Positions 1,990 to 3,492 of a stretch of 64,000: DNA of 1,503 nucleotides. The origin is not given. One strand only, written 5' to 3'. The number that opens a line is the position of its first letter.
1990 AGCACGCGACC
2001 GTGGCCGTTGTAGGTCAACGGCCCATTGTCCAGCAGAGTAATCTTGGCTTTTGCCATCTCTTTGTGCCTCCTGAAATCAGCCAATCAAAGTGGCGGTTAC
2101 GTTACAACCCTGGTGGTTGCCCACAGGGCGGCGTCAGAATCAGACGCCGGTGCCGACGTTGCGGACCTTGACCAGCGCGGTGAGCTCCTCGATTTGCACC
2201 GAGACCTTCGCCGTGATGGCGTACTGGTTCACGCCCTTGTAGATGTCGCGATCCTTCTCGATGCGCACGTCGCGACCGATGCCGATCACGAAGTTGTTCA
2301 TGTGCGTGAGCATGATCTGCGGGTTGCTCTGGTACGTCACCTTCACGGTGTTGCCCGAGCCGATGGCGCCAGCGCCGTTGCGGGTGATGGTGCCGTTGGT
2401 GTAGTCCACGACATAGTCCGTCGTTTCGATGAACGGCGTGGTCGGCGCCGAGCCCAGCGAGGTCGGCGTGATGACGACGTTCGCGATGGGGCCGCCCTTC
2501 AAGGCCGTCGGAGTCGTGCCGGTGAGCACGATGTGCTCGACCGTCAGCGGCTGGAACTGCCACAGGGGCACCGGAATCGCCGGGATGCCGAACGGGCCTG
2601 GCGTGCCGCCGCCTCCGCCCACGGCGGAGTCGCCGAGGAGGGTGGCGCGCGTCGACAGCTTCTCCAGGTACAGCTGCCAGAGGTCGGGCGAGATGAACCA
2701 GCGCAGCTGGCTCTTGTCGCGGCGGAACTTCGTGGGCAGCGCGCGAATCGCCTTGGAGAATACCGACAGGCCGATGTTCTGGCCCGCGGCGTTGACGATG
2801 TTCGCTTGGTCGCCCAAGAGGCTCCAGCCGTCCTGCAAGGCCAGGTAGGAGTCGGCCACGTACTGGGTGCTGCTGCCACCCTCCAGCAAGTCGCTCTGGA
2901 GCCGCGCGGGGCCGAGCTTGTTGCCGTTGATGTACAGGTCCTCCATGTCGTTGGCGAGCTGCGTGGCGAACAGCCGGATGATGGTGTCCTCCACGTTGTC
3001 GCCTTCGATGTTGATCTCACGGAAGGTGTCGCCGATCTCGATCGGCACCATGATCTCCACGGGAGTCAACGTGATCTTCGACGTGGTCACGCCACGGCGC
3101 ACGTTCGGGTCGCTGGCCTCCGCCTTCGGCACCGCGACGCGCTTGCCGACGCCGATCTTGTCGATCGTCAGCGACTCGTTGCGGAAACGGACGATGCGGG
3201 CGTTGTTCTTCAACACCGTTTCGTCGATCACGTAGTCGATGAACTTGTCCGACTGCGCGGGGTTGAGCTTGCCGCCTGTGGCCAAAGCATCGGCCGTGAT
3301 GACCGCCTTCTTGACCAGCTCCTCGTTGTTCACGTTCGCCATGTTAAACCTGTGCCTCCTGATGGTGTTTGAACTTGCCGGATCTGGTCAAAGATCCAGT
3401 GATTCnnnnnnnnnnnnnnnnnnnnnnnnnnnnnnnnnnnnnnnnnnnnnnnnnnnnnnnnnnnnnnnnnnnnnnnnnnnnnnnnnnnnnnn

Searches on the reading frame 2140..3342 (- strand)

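Call 57: search_protein_families(library=pfam, alignment_id=A5, max_evalue=0.0001)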
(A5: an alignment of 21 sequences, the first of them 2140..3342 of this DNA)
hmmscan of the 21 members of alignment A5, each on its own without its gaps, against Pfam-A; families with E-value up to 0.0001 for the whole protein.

A. member 1, window:2140-3342:- (400 aa): 0 families

B. families by the number of members that match (of 21 scanned): 6 families
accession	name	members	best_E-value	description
PF23872.1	DUF7227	1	2.1e-82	Domain of unknown function (DUF7227)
PF14550.11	Peptidase_S78_2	1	2.4e-29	Putative phage serine protease XkdF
PF04860.17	Phage_portal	1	2.3e-18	Phage portal protein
PF17289.8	Terminase_6C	1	6.5e-15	Terminase RNaseH-like domain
PF01381.28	HTH_3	1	2.2e-07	Helix-turn-helix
PF04233.19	Phage_Mu_F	1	2.2e-05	Phage Mu protein F like protein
